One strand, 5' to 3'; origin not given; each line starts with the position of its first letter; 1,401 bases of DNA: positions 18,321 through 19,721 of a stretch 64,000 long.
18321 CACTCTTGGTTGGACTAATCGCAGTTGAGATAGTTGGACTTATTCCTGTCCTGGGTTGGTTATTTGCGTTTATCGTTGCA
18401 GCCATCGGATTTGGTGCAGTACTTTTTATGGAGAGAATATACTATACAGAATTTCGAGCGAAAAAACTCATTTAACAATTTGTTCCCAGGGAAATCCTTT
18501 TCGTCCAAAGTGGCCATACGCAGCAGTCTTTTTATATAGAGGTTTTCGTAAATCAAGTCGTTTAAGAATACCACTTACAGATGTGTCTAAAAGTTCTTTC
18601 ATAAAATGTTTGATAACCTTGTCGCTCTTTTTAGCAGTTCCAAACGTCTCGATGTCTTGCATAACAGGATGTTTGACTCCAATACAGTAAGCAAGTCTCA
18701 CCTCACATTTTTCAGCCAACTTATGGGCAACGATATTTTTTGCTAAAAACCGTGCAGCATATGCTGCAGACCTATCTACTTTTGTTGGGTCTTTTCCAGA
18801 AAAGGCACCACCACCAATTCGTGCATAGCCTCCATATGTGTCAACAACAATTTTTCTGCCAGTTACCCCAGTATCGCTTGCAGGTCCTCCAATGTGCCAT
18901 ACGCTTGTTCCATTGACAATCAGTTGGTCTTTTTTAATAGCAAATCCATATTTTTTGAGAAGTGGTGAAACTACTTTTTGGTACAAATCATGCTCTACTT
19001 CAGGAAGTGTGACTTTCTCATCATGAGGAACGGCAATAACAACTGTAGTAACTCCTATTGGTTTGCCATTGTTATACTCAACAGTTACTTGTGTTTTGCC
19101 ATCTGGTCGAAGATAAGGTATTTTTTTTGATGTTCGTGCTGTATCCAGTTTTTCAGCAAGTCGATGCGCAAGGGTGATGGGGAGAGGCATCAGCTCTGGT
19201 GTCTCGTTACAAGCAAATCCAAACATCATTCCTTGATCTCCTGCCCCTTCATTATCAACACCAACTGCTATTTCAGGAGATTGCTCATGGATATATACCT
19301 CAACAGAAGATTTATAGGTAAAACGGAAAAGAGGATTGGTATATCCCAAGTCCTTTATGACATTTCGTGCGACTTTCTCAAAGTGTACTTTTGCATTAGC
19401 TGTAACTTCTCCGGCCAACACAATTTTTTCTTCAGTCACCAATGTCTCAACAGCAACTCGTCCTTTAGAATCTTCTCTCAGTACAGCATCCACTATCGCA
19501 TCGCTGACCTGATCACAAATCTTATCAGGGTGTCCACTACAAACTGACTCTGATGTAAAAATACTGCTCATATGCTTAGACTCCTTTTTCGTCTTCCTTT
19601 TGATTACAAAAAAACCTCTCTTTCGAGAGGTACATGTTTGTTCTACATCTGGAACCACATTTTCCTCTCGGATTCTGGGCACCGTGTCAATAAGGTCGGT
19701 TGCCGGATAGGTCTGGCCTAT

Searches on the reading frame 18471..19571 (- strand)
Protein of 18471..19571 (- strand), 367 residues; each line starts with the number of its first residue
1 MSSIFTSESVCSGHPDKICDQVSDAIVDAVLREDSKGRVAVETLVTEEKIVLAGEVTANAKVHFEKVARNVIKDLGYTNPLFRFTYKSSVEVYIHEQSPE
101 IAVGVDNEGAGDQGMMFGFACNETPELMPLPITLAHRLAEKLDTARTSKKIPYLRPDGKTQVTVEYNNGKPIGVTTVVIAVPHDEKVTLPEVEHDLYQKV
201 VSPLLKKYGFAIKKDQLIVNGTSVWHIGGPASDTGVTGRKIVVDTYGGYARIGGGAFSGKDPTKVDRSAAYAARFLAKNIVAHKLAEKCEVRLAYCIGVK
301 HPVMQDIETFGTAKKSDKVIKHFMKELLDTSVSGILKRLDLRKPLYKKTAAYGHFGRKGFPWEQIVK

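Call 7: find_homologous_proteins(query=window:18471-19571:-, max_evalue=1e-50)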
Query window:18471-19571:- (367 aa): 8000 proteins with E <= 1e-50 among 8000 candidates; the best 120 are listed.
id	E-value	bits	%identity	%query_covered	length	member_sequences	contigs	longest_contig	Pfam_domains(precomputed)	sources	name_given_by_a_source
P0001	6.1e-244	827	100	100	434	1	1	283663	PF00438.26,PF02772.22,PF02773.22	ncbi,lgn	-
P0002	1.3e-207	707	85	100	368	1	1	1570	PF00438.26,PF02772.22,PF02773.22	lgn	-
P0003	1.0e-205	701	83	100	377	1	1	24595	PF00438.26,PF02772.22,PF02773.22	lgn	-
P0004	1.7e-205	700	83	100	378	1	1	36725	PF00438.26,PF02772.22,PF02773.22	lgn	-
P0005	4.1e-201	686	81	100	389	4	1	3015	PF00438.26,PF02772.22,PF02773.22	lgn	-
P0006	8.6e-200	681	80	100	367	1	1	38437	PF00438.26,PF02772.22,PF02773.22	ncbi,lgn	-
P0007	3.1e-183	627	76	99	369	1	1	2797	PF00438.26,PF02772.22,PF02773.22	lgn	-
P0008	2.2e-182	624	76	99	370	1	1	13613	PF00438.26,PF02772.22,PF02773.22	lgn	-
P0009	9.7e-182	622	75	100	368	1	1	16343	PF00438.26,PF02772.22,PF02773.22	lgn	-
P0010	3.0e-179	614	74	99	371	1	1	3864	PF00438.26,PF02772.22,PF02773.22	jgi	jgi:S-adenosylmethionine synthetase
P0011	3.4e-179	614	73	99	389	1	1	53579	PF00438.26,PF02772.22,PF02773.22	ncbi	ncbi:MAG: methionine adenosyltransferase [Candidatus Levyibacteriota bacterium]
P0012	4.3e-179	613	73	100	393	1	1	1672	PF01941.25,PF00438.26,PF02772.22,PF02773.22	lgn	-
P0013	2.9e-178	611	74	99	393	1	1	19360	PF00438.26,PF02772.22,PF02773.22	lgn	-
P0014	3.3e-178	610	74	99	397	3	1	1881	PF00438.26,PF02772.22,PF02773.22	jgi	jgi:S-adenosylmethionine synthetase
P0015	6.3e-178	609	73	99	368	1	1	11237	PF00438.26,PF02772.22,PF02773.22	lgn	-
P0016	1.7e-177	608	74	99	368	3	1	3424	PF00438.26,PF02772.22,PF02773.22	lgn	-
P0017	1.8e-177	608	71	99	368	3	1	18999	PF00438.26,PF02772.22,PF02773.22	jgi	jgi:S-adenosylmethionine synthetase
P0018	2.1e-177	608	74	99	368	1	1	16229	PF00438.26,PF02772.22,PF02773.22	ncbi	ncbi:MAG TPA: methionine adenosyltransferase [Patescibacteria group bacterium]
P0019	2.2e-177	608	72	99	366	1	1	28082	PF00438.26,PF02772.22,PF02773.22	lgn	-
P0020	2.6e-177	607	73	99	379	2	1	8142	PF00438.26,PF02772.22,PF02773.22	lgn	-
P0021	3.9e-177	607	74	99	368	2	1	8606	PF00438.26,PF02772.22,PF02773.22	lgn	-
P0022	4.7e-177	607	73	99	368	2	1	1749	PF00438.26,PF02772.22,PF02773.22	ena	-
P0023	5.2e-177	606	74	99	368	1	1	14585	PF00438.26,PF02772.22,PF02773.22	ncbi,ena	-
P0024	1.2e-176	605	74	99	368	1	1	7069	PF01941.25,PF00438.26,PF02772.22,PF02773.22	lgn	-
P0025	2.2e-176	604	73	99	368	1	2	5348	PF00438.26,PF02772.22,PF02773.22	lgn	-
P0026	2.5e-176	604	74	99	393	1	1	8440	PF00438.26,PF02772.22,PF02773.22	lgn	-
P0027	3.0e-176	604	74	99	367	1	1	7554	PF00438.26,PF02772.22,PF02773.22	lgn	-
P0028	4.0e-176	604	74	99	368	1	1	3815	PF00438.26,PF02772.22,PF02773.22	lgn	-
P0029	5.3e-176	603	73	99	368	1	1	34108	PF00438.26,PF02772.22,PF02773.22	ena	-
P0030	5.5e-176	603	71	99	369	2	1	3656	PF00438.26,PF02772.22,PF02773.22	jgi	jgi:S-adenosylmethionine synthetase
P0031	2.8e-175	601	73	99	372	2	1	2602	PF00438.26,PF02772.22,PF02773.22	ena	-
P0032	5.9e-175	600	72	99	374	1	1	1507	PF00438.26,PF02772.22,PF02773.22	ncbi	-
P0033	3.9e-174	597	71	99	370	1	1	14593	PF00438.26,PF02772.22,PF02773.22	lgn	-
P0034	5.0e-174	597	72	99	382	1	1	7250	PF00438.26,PF02772.22,PF02773.22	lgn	-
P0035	7.1e-174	596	72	99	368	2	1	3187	PF00438.26,PF02772.22,PF02773.22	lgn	-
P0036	1.3e-173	595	71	100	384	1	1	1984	PF00438.26,PF02772.22,PF02773.22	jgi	-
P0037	1.4e-173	595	71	99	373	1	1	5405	PF00438.26,PF02772.22,PF02773.22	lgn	-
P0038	1.4e-173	595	72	99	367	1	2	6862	PF01941.25,PF00438.26,PF02772.22,PF02773.22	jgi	-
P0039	2.7e-173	594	71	100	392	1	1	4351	PF00438.26,PF02772.22,PF02773.22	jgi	jgi:S-adenosylmethionine synthetase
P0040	3.8e-173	594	71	99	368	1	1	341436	PF00438.26,PF02772.22,PF02773.22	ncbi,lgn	-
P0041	9.8e-173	592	72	100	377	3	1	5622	PF00438.26,PF02772.22,PF02773.22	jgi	-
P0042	1.1e-172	592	72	99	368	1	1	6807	PF00438.26,PF02772.22,PF02773.22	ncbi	-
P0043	1.2e-172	592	71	99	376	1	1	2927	PF00438.26,PF02772.22,PF02773.22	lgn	-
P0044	1.9e-172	591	71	100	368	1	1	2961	PF00438.26,PF02772.22,PF02773.22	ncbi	-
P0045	2.6e-172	591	70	99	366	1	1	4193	PF00438.26,PF02772.22,PF02773.22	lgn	-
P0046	2.7e-172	591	72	99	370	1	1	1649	PF01941.25,PF00438.26,PF02772.22,PF02773.22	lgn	-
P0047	3.1e-172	591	71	100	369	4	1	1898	PF00438.26,PF02772.22,PF02773.22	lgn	-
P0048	3.7e-172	590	72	99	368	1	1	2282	PF00438.26,PF02772.22,PF02773.22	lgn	-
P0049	5.5e-172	590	70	99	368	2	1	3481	PF00438.26,PF02772.22,PF02773.22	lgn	-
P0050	6.5e-172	590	71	100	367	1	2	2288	PF00438.26,PF02772.22,PF02773.22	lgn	-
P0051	9.4e-172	589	71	99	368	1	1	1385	PF00438.26,PF02772.22,PF02773.22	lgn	-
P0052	1.1e-171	589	69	98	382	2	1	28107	PF00438.26,PF02772.22,PF02773.22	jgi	jgi:S-adenosylmethionine synthetase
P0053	2.0e-171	588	72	99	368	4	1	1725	PF00438.26,PF02772.22,PF02773.22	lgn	-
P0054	2.3e-171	588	69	99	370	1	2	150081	PF00438.26,PF02772.22,PF02773.22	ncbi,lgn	-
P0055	3.0e-171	587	71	99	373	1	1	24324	PF00438.26,PF02772.22,PF02773.22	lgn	-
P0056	3.6e-171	587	70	99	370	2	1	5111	PF00438.26,PF02772.22,PF02773.22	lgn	-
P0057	4.4e-171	587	71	100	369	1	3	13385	PF00438.26,PF02772.22,PF02773.22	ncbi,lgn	-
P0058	8.5e-171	586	70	99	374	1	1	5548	PF00438.26,PF02772.22,PF02773.22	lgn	-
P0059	1.1e-170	586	69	100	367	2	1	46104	PF00438.26,PF02772.22,PF02773.22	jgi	-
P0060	1.3e-170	585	68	99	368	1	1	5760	PF00438.26,PF02772.22,PF02773.22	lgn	-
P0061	1.5e-170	585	70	100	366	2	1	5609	PF00438.26,PF02772.22,PF02773.22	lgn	-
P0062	1.5e-170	585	72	100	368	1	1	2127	PF00438.26,PF02772.22,PF02773.22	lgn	-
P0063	1.7e-170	585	70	99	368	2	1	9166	PF00438.26,PF02772.22,PF02773.22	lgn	-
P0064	2.4e-170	585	69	99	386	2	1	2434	PF00438.26,PF02772.22,PF02773.22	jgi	jgi:S-adenosylmethionine synthetase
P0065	2.6e-170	584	71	99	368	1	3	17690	PF00438.26,PF02772.22,PF02773.22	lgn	-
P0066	2.7e-170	584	70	100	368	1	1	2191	PF00438.26,PF02772.22,PF02773.22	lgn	-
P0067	3.0e-170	584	70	100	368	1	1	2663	PF00438.26,PF02772.22,PF02773.22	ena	-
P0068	3.4e-170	584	69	100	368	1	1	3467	PF00438.26,PF02772.22,PF02773.22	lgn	-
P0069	3.9e-170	584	69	100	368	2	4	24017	PF00438.26,PF02772.22,PF02773.22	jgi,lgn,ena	jgi:S-adenosylmethionine synthetase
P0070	4.2e-170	584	70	100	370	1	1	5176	PF00438.26,PF02772.22,PF02773.22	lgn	-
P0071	4.6e-170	584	68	99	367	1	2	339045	PF00438.26,PF02772.22,PF02773.22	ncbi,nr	ncbi:methionine adenosyltransferase [Candidatus Daviesbacteria bacterium]|nr:methionine adenosyltran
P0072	5.0e-170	583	71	99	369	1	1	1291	PF00438.26,PF02772.22,PF02773.22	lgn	-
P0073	5.5e-170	583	69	99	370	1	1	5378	PF00438.26,PF02772.22,PF02773.22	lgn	-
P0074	6.7e-170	583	71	99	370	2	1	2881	PF00438.26,PF02772.22,PF02773.22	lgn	-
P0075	7.0e-170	583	68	99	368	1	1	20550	PF00438.26,PF02772.22,PF02773.22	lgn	-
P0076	7.4e-170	583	70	99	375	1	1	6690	PF00438.26,PF02772.22,PF02773.22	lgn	-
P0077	8.8e-170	583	68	100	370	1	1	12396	PF00438.26,PF02772.22,PF02773.22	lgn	-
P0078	9.9e-170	583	71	99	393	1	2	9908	PF00438.26,PF02772.22,PF02773.22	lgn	-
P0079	1.1e-169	582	71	99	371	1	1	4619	PF00438.26,PF02772.22,PF02773.22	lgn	-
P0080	1.1e-169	582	69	99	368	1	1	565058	PF00438.26,PF02772.22,PF02773.22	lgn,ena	-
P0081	1.3e-169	582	69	99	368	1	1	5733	PF00438.26,PF02772.22,PF02773.22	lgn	-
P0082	1.5e-169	582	70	98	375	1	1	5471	PF00438.26,PF02772.22,PF02773.22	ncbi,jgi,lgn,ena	ncbi:MAG: methionine adenosyltransferase [Candidatus Roizmanbacteria bacterium]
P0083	1.7e-169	582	70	99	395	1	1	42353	PF00438.26,PF02772.22,PF02773.22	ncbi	-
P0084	1.9e-169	582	70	99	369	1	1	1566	PF00438.26,PF02772.22,PF02773.22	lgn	-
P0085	1.9e-169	582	69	99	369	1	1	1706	PF00438.26,PF02772.22,PF02773.22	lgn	-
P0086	2.0e-169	581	68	99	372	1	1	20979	PF00438.26,PF02772.22,PF02773.22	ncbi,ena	-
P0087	2.2e-169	581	69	100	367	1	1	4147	PF00438.26,PF02772.22,PF02773.22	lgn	-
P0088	2.2e-169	581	68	99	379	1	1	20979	PF00438.26,PF02772.22,PF02773.22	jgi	jgi:S-adenosylmethionine synthetase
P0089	2.5e-169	581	69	99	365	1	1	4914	PF00438.26,PF02772.22,PF02773.22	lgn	-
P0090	2.6e-169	581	70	100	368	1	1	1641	PF00438.26,PF02772.22,PF02773.22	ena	-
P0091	3.3e-169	581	69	100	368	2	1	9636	PF00438.26,PF02772.22,PF02773.22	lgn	-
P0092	4.0e-169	581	69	99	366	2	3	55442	PF00438.26,PF02772.22,PF02773.22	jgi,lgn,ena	-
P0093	4.2e-169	580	70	99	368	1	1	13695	PF00438.26,PF02772.22,PF02773.22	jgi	jgi:S-adenosylmethionine synthetase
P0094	4.9e-169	580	69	100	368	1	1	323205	PF00438.26,PF02772.22,PF02773.22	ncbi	-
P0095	5.5e-169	580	69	99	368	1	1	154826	PF00438.26,PF02772.22,PF02773.22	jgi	jgi:S-adenosylmethionine synthetase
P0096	6.3e-169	580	71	99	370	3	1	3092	PF00438.26,PF02772.22,PF02773.22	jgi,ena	-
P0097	6.5e-169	580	69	99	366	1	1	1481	PF00438.26,PF02772.22,PF02773.22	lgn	-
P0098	6.5e-169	580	69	100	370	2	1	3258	PF00438.26,PF02772.22,PF02773.22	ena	-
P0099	8.5e-169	579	69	99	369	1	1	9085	PF00438.26,PF02772.22,PF02773.22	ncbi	-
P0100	8.9e-169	579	68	99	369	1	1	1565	PF00438.26,PF02772.22,PF02773.22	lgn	-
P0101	9.8e-169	579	69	99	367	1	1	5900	PF00438.26,PF02772.22,PF02773.22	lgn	-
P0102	1.0e-168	579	68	99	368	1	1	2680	PF00438.26,PF02772.22,PF02773.22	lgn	-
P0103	1.2e-168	579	69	99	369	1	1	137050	PF00438.26,PF02772.22,PF02773.22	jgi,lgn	jgi:S-adenosylmethionine synthetase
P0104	1.4e-168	579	68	99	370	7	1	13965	PF00438.26,PF02772.22,PF02773.22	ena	-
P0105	1.6e-168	579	69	99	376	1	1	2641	PF00438.26,PF02772.22,PF02773.22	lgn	-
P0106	1.7e-168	578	68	99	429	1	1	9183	PF00438.26,PF02772.22,PF02773.22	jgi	jgi:S-adenosylmethionine synthetase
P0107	1.8e-168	578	70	99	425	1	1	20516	PF00438.26,PF02772.22,PF02773.22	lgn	-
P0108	2.0e-168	578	70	99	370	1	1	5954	PF00438.26,PF02772.22,PF02773.22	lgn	-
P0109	2.1e-168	578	68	99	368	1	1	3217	PF00438.26,PF02772.22,PF02773.22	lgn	-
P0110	2.1e-168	578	70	99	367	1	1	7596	PF00438.26,PF02772.22,PF02773.22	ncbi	-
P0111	2.3e-168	578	67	99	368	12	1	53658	PF00438.26,PF02772.22,PF02773.22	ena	-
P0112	2.3e-168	578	70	99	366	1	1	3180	PF00438.26,PF02772.22,PF02773.22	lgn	-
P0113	2.4e-168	578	69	98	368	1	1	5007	PF00438.26,PF02772.22,PF02773.22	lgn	-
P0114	3.3e-168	577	69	100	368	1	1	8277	PF00438.26,PF02772.22,PF02773.22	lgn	-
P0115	3.8e-168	577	70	100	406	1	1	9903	PF00438.26,PF02772.22,PF02773.22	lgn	-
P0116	4.1e-168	577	68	100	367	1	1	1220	PF00438.26,PF02772.22,PF02773.22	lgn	-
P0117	4.3e-168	577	69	100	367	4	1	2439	PF00438.26,PF02772.22,PF02773.22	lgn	-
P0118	5.0e-168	577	69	99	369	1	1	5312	PF00438.26,PF02772.22,PF02773.22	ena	-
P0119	5.3e-168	577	69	98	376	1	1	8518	PF00438.26,PF02772.22,PF02773.22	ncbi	-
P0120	5.7e-168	577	70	99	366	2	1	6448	PF00438.26,PF02772.22,PF02773.22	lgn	-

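Call 10: find_related_loci(query=window:18471-19571:-, collection=genome_contigs, flank=1500)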
Query window:18471-19571:- (367 aa) in genome_contigs; peptide patterns used: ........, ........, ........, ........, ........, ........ (x = any residue, [..] = any of these).
600 stretches matched a pattern (row limit reached: there are more); 597 encode a relative of the query (tblastn E <= 1e-3); the best 80 are kept; 80 distinct loci.
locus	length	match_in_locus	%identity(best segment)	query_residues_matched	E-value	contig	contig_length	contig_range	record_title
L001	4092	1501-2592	66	3-366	1e-172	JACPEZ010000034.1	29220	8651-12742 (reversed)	MAG: Candidatus Daviesbacteria bacterium isolate NC_groundwater_348_Ag_B-0.1um_41_18 GD18-4_B1_scaffold_652455, whole ge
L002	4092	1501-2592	65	1-364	3e-167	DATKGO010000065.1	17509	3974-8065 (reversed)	MAG TPA_asm: Patescibacteria group bacterium isolate SMAG_U14553 k141_11147, whole genome shotgun sequence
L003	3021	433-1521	64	5-366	8e-159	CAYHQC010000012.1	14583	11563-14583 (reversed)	MAG TPA_asm: uncultured Gammaproteobacteria bacterium isolate ERP119705_co15_352 genome assembly, contig: NODE_4525_leng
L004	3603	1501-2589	62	4-366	2e-153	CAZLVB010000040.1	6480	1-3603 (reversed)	MAG TPA_asm: uncultured Gammaproteobacteria bacterium isolate SRP269290_co3_1053 genome assembly, contig: NODE_17409_len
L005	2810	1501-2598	59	1-365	3e-155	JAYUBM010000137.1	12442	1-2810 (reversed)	MAG: bacterium isolate GFS_6762 GFS_6762_136, whole genome shotgun sequence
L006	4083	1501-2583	60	5-365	2e-150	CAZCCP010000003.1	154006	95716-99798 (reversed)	MAG TPA_asm: uncultured Candidatus Saccharibacteria bacterium isolate SRP200132_co1_638 genome assembly, contig: NODE_90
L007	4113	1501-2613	60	1-365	4e-145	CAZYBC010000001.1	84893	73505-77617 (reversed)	MAG TPA_asm: uncultured Pseudomonadales bacterium isolate SRP263991_co1_159 genome assembly, contig: NODE_196_length_848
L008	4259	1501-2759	58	2-367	5e-143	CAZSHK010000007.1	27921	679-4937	MAG TPA_asm: uncultured Candidatus Saccharibacteria bacterium isolate SRP200132_co1_696 genome assembly, contig: NODE_29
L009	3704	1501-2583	59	3-365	8e-140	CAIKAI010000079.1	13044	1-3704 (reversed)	Candidatus Shapirobacteria bacterium isolate AlinenLipids_bin-9586 genome assembly, contig: bin-9586:079/184, whole geno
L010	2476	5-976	61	48-367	6e-142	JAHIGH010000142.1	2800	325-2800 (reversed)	MAG: Patescibacteria group bacterium isolate KR11_N2.mb.17 KR11_N2.mb.17_k141_66478, whole genome shotgun sequence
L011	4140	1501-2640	54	4-364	2e-131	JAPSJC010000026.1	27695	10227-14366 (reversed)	MAG: Ureibacillus sp. isolate RM46_bin.044 NODE_465_length_27695_cov_25.843079, whole genome shotgun sequence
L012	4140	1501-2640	55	4-364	2e-131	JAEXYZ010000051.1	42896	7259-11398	MAG: Bacillota bacterium isolate OH_HDB_211 k127_500867, whole genome shotgun sequence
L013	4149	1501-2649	54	4-367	3e-129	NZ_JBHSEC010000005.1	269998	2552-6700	Chungangia koreensis strain CCUG 59778 velvet_auto_105_5, whole genome shotgun sequence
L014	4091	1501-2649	53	4-367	3e-129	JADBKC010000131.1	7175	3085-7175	MAG: Bacillales bacterium isolate Bu78 NODE_5466_length_7175_cov_5.140449, whole genome shotgun sequence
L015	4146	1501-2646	53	4-367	1e-128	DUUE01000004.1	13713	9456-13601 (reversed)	MAG TPA_asm: Bacillota bacterium isolate AS08sgBPME_165 287741_AS08, whole genome shotgun sequence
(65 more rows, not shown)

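Call 12: find_encoding_contigs(protein=P0003, flank=1500, max_places=3)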
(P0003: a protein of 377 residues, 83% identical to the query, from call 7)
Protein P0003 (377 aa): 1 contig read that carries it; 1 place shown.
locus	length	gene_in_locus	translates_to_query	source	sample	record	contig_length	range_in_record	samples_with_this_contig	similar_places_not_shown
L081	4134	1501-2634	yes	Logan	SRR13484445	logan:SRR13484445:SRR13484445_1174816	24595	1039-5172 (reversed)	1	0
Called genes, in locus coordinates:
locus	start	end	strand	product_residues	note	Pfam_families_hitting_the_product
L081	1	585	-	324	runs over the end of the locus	PF01966:HD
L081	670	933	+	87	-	-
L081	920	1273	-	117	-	PF13430:DUF4112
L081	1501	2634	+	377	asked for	PF00438:S-AdoMet_synt_N, PF02772:S-AdoMet_synt_M, PF02773:S-AdoMet_synt_C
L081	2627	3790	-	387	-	PF26514:DUF8173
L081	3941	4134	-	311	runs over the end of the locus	PF17773:UPF0176_N, PF00581:Rhodanese, PF12368:Rhodanese_C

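Call 13: find_encoding_contigs(protein=P0004, flank=1500, max_places=3)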
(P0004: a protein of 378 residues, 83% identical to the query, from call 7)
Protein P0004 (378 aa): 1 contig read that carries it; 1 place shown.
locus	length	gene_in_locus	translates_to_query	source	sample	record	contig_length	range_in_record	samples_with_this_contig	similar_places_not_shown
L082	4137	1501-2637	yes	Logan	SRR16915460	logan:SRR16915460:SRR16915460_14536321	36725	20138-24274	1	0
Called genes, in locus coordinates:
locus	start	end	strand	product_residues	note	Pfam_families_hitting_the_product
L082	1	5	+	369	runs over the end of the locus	PF13401:AAA_22, PF00486:Trans_reg_C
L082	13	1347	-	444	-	PF00349:Hexokinase_1, PF03727:Hexokinase_2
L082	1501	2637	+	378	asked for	PF00438:S-AdoMet_synt_N, PF02772:S-AdoMet_synt_M, PF02773:S-AdoMet_synt_C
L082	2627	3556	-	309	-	PF17773:UPF0176_N, PF00581:Rhodanese, PF12368:Rhodanese_C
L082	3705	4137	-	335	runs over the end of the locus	-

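Call 16: find_encoding_contigs(protein=P0006, flank=1500, max_places=3)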
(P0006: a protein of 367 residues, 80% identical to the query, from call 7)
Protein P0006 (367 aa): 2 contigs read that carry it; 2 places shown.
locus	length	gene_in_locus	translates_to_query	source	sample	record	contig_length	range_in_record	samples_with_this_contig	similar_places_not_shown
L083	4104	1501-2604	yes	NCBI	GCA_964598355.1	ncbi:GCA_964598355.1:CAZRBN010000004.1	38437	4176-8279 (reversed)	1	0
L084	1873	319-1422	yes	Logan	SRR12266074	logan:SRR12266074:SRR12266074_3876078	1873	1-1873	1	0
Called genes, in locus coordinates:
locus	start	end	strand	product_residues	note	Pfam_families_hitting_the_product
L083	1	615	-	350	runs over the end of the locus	PF01966:HD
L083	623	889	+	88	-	-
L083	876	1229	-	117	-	PF13430:DUF4112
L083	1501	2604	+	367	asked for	PF00438:S-AdoMet_synt_N, PF02772:S-AdoMet_synt_M, PF02773:S-AdoMet_synt_C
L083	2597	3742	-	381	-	PF04519:Bactofilin (faint), PF26514:DUF8173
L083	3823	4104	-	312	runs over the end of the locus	PF17773:UPF0176_N, PF00581:Rhodanese, PF12368:Rhodanese_C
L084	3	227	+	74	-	?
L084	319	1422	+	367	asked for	PF00438:S-AdoMet_synt_N, PF02772:S-AdoMet_synt_M, PF02773:S-AdoMet_synt_C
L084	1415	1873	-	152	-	?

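Call 17: find_encoding_contigs(protein=P0005, flank=1500, max_places=3)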
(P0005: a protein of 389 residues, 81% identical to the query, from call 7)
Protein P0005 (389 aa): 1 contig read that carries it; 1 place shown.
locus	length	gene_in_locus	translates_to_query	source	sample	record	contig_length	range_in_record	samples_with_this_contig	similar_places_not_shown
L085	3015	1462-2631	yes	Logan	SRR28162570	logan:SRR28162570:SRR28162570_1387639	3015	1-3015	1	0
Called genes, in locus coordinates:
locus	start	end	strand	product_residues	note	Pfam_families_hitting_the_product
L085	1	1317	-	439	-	?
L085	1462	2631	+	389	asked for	PF00438:S-AdoMet_synt_N, PF02772:S-AdoMet_synt_M, PF02773:S-AdoMet_synt_C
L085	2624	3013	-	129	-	?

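Call 31: find_encoding_contigs(protein=P0002, flank=600, max_places=2)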
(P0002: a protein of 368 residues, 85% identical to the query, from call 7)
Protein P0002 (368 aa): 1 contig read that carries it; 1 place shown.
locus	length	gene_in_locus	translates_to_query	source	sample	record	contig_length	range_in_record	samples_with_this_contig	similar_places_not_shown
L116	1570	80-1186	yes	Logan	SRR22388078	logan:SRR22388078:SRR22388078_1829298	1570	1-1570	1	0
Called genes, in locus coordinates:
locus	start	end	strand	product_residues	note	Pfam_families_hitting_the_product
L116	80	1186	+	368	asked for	PF00438:S-AdoMet_synt_N, PF02772:S-AdoMet_synt_M, PF02773:S-AdoMet_synt_C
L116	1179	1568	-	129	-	?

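Call 32: find_encoding_contigs(protein=P0007, flank=600, max_places=2)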
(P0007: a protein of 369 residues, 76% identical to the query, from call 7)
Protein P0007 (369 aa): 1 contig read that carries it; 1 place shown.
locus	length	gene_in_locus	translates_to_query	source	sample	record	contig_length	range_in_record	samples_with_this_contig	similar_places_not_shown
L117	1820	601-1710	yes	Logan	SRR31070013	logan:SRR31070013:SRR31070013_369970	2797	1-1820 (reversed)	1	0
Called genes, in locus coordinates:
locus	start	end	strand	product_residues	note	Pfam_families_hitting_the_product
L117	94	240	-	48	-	-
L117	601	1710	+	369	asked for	PF00438:S-AdoMet_synt_N, PF02772:S-AdoMet_synt_M, PF02773:S-AdoMet_synt_C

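Call 33: find_encoding_contigs(protein=P0008, flank=600, max_places=2)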
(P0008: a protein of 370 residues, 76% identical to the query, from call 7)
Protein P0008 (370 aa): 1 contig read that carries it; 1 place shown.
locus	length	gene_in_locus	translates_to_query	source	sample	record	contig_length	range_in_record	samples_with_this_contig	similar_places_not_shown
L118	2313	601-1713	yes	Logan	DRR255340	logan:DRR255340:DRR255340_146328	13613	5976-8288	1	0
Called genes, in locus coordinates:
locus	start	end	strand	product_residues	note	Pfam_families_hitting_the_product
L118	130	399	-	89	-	PF00462:Glutaredoxin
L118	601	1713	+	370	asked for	PF00438:S-AdoMet_synt_N, PF02772:S-AdoMet_synt_M, PF02773:S-AdoMet_synt_C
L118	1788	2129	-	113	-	-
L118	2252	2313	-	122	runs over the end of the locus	-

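Call 34: find_encoding_contigs(protein=P0009, flank=600, max_places=2)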
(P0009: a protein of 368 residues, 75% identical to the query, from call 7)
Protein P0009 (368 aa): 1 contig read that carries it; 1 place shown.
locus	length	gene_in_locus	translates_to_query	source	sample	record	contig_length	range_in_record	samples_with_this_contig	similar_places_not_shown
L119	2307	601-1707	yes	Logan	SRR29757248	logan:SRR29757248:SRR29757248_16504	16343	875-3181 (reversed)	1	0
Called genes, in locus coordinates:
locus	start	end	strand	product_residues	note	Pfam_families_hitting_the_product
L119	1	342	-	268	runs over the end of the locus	-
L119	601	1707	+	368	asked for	PF00438:S-AdoMet_synt_N, PF02772:S-AdoMet_synt_M, PF02773:S-AdoMet_synt_C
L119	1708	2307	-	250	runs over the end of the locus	-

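Call 35: find_encoding_contigs(protein=P0011, flank=600, max_places=2)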
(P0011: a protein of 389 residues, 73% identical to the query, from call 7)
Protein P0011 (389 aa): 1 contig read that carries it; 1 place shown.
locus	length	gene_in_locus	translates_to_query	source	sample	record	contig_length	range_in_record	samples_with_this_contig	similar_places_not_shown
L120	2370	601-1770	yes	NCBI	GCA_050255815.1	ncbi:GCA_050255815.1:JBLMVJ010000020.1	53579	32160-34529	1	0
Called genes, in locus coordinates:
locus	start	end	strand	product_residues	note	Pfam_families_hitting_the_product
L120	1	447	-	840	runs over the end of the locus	PF00690:Cation_ATPase_N, PF00122:E1-E2_ATPase, PF00702:Hydrolase, PF13246:Cation_ATPase, PF00689:Cation_ATPase_C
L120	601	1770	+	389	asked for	PF00438:S-AdoMet_synt_N, PF02772:S-AdoMet_synt_M, PF02773:S-AdoMet_synt_C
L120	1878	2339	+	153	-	PF00571:CBS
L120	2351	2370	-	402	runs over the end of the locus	PF00270:DEAD, PF04851:ResIII, PF00271:Helicase_C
